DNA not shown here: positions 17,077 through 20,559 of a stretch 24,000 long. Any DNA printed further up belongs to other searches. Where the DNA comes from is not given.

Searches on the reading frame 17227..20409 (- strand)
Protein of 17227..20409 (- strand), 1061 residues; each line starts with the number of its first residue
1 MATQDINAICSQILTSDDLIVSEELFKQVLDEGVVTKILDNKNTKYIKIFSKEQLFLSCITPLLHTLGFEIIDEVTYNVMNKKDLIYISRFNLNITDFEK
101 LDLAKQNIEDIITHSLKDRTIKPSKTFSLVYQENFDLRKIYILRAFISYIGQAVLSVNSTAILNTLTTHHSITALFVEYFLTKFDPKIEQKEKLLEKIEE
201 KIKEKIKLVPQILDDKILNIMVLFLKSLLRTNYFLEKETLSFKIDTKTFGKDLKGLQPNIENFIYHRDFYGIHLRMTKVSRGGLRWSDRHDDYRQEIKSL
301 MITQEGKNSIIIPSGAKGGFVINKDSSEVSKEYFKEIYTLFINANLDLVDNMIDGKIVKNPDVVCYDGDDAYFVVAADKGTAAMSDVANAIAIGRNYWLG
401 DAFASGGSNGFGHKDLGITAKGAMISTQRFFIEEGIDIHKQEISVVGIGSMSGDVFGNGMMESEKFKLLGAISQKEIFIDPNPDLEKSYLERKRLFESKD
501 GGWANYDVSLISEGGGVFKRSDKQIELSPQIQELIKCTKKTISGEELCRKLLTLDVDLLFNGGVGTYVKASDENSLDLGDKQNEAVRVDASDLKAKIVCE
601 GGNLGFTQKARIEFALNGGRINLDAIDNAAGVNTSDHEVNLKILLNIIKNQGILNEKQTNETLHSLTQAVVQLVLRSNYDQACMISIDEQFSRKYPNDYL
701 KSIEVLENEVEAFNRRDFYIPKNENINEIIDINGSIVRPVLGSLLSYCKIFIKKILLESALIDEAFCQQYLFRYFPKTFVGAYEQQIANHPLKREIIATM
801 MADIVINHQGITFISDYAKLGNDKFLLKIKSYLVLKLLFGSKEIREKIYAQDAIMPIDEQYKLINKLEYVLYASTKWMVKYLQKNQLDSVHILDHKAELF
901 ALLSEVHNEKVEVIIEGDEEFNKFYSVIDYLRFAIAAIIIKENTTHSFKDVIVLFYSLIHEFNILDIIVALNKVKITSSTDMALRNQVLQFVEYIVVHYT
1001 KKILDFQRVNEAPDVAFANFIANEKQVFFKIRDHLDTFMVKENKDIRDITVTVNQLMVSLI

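Call 87: search_protein_families(library=pfam, proteins=[window:17227-20409:-], max_evalue=0.00001)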
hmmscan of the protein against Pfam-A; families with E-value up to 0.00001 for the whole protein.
window:17227-20409:- (1061 aa): 4 families
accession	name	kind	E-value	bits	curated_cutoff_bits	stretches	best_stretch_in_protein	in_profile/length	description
PF05088.18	Bac_GDH_CD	-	4.5e-189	629.5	22.8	1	201-687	1-496/497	Bacterial NAD-glutamate dehydrogenase, catalytic domain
PF21074.2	GDH_C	-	9.8e-37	127.3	26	1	736-1057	4-338/339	Glutamate dehydrogenase, C-terminal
PF21078.2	GDH_HM3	-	1.2e-10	41.8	24.6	1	128-186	8-66/66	Glutamate dehydrogenase, helical motif 3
PF21077.3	GDH_ACT3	-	1.4e-08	34.8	22.2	1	43-104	15-78/80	Glutamate dehydrogenase, ACT3 domain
